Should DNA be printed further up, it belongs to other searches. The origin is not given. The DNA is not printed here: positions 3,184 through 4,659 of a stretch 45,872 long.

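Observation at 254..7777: LacI-linked six-gene operon built around a DUF993 protein: candidate uncharacterised keto-sugar/glycoside pathway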

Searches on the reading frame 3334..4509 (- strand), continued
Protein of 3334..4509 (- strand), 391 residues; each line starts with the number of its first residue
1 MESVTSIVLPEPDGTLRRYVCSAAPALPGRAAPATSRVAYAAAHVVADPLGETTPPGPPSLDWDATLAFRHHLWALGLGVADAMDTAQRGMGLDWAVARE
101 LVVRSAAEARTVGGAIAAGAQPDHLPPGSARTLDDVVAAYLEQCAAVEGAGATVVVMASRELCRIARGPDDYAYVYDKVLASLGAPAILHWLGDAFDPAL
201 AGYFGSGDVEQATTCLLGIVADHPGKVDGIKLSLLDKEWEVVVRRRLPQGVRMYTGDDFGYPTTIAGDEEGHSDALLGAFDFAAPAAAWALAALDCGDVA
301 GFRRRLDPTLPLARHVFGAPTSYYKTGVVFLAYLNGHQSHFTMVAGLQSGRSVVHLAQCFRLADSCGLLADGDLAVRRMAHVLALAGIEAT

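Call 114: get_annotated_region(hit=H16, flank=8000)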
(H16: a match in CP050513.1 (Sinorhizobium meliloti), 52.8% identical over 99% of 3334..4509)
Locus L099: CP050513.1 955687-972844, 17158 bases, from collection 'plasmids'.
description: Sinorhizobium meliloti strain RCAM1750 plasmid p_1, complete sequence
organism: Sinorhizobium meliloti (NCBI taxid 382)
taxonomy: Bacteria; Pseudomonadota; Alphaproteobacteria; Hyphomicrobiales; Rhizobiaceae; Sinorhizobium; Sinorhizobium meliloti
host: -; source: Medicago sativa,cell culture,root nodule; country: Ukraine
typing (MOB-suite, as given by PLSDB): conjugative; relaxase MOBQ; mating-pair formation MPF_T
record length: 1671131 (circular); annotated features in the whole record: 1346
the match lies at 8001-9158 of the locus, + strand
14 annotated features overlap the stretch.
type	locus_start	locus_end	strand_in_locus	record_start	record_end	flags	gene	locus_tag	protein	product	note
CDS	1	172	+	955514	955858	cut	-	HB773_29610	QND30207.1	type II toxin-antitoxin system RelE/ParE family toxin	-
CDS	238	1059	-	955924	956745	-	-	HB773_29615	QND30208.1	aldo/keto reductase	-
CDS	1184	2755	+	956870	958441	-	-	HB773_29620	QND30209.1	acyl CoA:acetate/3-ketoacid CoA transferase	-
CDS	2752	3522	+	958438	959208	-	-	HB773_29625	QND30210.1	enoyl-CoA hydratase/isomerase family protein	-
CDS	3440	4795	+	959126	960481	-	-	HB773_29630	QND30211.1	glycerate kinase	-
CDS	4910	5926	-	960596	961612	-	-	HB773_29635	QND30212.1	aldo/keto reductase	-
CDS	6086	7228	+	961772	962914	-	-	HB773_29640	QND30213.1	acyl-CoA dehydrogenase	-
CDS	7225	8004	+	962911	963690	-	-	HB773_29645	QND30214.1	3-ketoacyl-ACP reductase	-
CDS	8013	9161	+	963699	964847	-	-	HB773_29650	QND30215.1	dihydrodipicolinate synthase family protein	-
CDS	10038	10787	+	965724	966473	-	-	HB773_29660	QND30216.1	electron transfer flavoprotein subunit beta/FixA family protein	-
CDS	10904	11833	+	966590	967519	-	-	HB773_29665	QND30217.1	electron transfer flavoprotein subunit alpha/FixB family protein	-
CDS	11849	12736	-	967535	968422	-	-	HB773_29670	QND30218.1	LysR family transcriptional regulator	-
CDS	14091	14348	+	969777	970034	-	-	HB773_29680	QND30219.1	2Fe-2S iron-sulfur cluster binding domain-containing protein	-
CDS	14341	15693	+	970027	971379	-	-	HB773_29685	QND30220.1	FAD-dependent oxidoreductase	-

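Call 115: get_annotated_region(hit=H34, flank=8000)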
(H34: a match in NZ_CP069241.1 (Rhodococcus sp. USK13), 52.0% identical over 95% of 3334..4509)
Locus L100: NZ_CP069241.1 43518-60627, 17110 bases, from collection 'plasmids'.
description: Rhodococcus sp. USK13 plasmid pUSK13_1, complete sequence
organism: Rhodococcus sp. USK13 (NCBI taxid 2806442)
taxonomy: Bacteria; Actinomycetota; Actinomycetes; Mycobacteriales; Nocardiaceae; Rhodococcus; Rhodococcus sp. USK13
host: -; source: cell culture,Sand; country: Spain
typing (MOB-suite, as given by PLSDB): mobilizable; relaxase MOBP,MOBP
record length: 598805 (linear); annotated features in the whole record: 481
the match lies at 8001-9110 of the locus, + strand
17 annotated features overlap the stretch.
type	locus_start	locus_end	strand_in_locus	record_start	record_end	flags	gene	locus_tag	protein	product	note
CDS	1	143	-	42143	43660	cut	-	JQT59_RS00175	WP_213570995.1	sugar ABC transporter ATP-binding protein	-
CDS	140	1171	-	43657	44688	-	-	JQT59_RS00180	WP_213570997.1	ABC transporter permease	GO:0008643 - carbohydrate transport [Evidence IEA]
CDS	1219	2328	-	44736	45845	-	-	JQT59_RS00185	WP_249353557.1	sugar ABC transporter substrate-binding protein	-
CDS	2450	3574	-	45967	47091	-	-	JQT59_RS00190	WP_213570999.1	glycerate kinase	-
CDS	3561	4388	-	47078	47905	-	-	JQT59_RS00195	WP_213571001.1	aldo/keto reductase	-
CDS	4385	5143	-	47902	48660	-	-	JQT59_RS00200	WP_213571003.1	SDR family oxidoreductase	-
CDS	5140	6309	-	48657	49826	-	-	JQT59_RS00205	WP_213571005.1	acyl-CoA dehydrogenase family protein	-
CDS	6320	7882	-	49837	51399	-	-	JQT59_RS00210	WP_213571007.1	CoA-transferase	-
CDS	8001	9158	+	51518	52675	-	-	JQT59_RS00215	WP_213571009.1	dihydrodipicolinate synthase family protein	-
CDS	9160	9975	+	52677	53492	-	-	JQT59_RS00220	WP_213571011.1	sugar phosphate isomerase/epimerase family protein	-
CDS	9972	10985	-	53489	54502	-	-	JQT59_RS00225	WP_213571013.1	LacI family DNA-binding transcriptional regulator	GO:0006351 - DNA-templated transcription [Evidence IEA]; GO:0045892 - negative regulation of DNA-templated ...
CDS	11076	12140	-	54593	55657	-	-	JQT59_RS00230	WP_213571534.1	alcohol dehydrogenase catalytic domain-containing protein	-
CDS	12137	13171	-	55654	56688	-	-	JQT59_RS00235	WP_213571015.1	Gfo/Idh/MocA family oxidoreductase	-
CDS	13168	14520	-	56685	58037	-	-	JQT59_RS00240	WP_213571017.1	MFS transporter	GO:0055085 - transmembrane transport [Evidence IEA]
CDS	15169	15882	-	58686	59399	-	-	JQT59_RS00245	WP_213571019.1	IclR family transcriptional regulator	GO:0006355 - regulation of DNA-templated transcription [Evidence IEA]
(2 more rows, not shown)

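Call 117: get_annotated_region(hit=H21, flank=7000)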
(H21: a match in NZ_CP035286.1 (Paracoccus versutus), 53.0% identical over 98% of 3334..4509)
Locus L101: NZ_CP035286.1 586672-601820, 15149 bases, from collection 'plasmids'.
description: Paracoccus versutus strain UW1 plasmid pTAV3, complete sequence
organism: Paracoccus versutus (NCBI taxid 34007)
taxonomy: Bacteria; Pseudomonadota; Alphaproteobacteria; Rhodobacterales; Paracoccaceae; Paracoccus; Paracoccus versutus
host: -; source: whole organism,soil; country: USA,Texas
typing (MOB-suite, as given by PLSDB): non-mobilizable; replicon rep_cluster_229
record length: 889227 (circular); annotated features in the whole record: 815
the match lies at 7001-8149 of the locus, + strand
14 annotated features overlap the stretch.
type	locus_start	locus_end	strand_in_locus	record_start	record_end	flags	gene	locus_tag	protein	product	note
CDS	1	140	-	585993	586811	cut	-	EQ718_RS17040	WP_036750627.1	aldo/keto reductase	-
CDS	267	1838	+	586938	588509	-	-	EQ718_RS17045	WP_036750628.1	acyl CoA:acetate/3-ketoacid CoA transferase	-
CDS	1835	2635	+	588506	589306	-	-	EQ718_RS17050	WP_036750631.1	enoyl-CoA hydratase/isomerase family protein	-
CDS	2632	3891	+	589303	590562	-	-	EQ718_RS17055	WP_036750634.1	glycerate kinase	-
CDS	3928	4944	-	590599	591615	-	-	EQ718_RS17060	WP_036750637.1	aldo/keto reductase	-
CDS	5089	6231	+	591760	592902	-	-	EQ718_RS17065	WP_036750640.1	acyl-CoA dehydrogenase family protein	-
CDS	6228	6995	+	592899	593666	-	-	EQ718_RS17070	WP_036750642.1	3-ketoacyl-ACP reductase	-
CDS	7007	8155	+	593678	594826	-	-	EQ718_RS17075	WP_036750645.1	dihydrodipicolinate synthase family protein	-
CDS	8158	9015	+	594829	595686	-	-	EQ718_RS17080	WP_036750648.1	sugar phosphate isomerase/epimerase family protein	-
CDS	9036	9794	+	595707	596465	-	-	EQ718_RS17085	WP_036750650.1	electron transfer flavoprotein subunit beta/FixA family protein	-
CDS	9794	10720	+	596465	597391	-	-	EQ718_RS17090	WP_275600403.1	FAD-binding protein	-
CDS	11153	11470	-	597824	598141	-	-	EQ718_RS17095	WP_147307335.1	hypothetical protein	-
CDS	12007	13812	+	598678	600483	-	thiC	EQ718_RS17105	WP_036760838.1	phosphomethylpyrimidine synthase ThiC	GO:0009228 - thiamine biosynthetic process [Evidence IEA]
CDS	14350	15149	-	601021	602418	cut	-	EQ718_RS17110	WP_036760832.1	FAD-binding oxidoreductase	-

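Call 118: get_annotated_region(hit=H7, flank=7000)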
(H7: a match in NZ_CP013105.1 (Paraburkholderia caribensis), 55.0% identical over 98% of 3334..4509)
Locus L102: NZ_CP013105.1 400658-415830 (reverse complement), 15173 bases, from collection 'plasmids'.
description: Paraburkholderia caribensis strain MWAP64 plasmid 2, complete sequence
organism: Paraburkholderia caribensis (NCBI taxid 75105)
taxonomy: Bacteria; Pseudomonadota; Betaproteobacteria; Burkholderiales; Burkholderiaceae; Paraburkholderia; Paraburkholderia caribensis
host: -; source: -; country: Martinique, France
typing (MOB-suite, as given by PLSDB): non-mobilizable
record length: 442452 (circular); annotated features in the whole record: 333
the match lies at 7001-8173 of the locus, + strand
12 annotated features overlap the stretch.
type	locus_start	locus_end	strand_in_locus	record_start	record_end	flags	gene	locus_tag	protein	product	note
CDS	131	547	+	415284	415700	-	-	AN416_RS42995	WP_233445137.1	hypothetical protein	-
CDS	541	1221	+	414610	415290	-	-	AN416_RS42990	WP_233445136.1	hypothetical protein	-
CDS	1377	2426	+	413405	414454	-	-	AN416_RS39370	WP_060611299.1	2,3-butanediol dehydrogenase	-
CDS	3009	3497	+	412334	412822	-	-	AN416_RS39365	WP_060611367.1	MaoC/PaaZ C-terminal domain-containing protein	-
CDS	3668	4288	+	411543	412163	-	-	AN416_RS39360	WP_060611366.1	TetR/AcrR family transcriptional regulator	GO:0006355 - regulation of DNA-templated transcription [Evidence IEA]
CDS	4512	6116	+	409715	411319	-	-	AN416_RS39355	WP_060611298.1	CoA-transferase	-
CDS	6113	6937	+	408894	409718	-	-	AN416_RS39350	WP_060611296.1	ThiF family adenylyltransferase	-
CDS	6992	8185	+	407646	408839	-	-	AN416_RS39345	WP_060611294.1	dihydrodipicolinate synthase family protein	-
CDS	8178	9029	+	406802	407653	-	-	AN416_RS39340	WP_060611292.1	sugar phosphate isomerase/epimerase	-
CDS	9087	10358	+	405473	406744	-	-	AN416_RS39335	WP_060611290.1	MFS transporter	GO:0055085 - transmembrane transport [Evidence IEA]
CDS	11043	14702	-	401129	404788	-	-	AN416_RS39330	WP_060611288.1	CheR family methyltransferase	-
CDS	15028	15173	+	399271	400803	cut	-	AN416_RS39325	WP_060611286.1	PAS domain-containing sensor histidine kinase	-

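Call 120: search_protein_families(library=pfam, proteins=[L039:5393-7495:+, L039:7839-8774:+, L039:7234-8769:+, L039:3859-5262:+, L039:4491-5801:+, L098:4475-4765:+, L098:2965-4170:+, L102:6113-6937:+], max_evalue=0.001)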
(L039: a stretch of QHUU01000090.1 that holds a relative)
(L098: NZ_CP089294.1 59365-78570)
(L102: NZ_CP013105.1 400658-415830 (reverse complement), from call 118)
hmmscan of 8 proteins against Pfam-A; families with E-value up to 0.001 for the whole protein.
L039:5393-7495:+ (700 aa): 4 families
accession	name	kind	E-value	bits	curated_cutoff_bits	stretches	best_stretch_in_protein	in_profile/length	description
PF05199.19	GMC_oxred_C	-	1.6e-21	77.7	24.6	1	564-683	1-138/139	GMC oxidoreductase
PF00732.25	GMC_oxred_N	-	1.2e-17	64.9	23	1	143-471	2-217/218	GMC oxidoreductase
PF01266.30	DAO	-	5.3e-06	26.6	27.9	1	143-191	1-50/353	FAD dependent oxidoreductase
PF13450.12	NAD_binding_8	-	0.0002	22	21.9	1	146-176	1-31/68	NAD(P)-binding Rossmann-like domain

L039:7839-8774:+ (311 aa): 0 families

L039:7234-8769:+ (511 aa): 2 families
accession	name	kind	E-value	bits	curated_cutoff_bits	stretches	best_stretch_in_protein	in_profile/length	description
PF07690.21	MFS_1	-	7.8e-46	157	33.4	2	106-383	4-282/347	Major Facilitator Superfamily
PF00083.30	Sugar_tr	-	3.3e-08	33.3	22.3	1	340-420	47-130/452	Sugar (and other) transporter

L039:3859-5262:+ (467 aa): 1 family
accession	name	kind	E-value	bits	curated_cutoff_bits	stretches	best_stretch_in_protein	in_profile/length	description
PF05426.18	Alginate_lyase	-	5.4e-96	321.7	22.2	1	124-403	1-275/275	Alginate lyase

L039:4491-5801:+ (436 aa): 1 family
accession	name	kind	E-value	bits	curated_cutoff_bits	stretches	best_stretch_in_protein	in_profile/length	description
PF13618.11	Gluconate_2-dh3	-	3.5e-25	89.3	23.4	1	309-419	1-135/135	Gluconate 2-dehydrogenase subunit 3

L098:4475-4765:+ (96 aa): 0 families

L098:2965-4170:+ (401 aa): 1 family
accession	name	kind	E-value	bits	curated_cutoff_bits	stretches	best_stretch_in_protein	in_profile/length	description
PF13407.12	Peripla_BP_4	-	3.9e-28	99.1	35.1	1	93-347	2-257/258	Periplasmic binding protein domain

L102:6113-6937:+ (274 aa): 3 families
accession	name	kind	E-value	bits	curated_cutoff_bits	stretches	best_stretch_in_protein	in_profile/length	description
PF08501.16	Shikimate_dh_N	-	3.2e-19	69.4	27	1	20-103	1-83/83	Shikimate dehydrogenase substrate binding domain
PF00899.27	ThiF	-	1.6e-06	27.9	28.1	1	133-167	19-53/238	ThiF family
PF01488.26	Shikimate_DH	-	2.3e-06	28.2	24.3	1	130-206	8-85/138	Shikimate / quinate 5-dehydrogenase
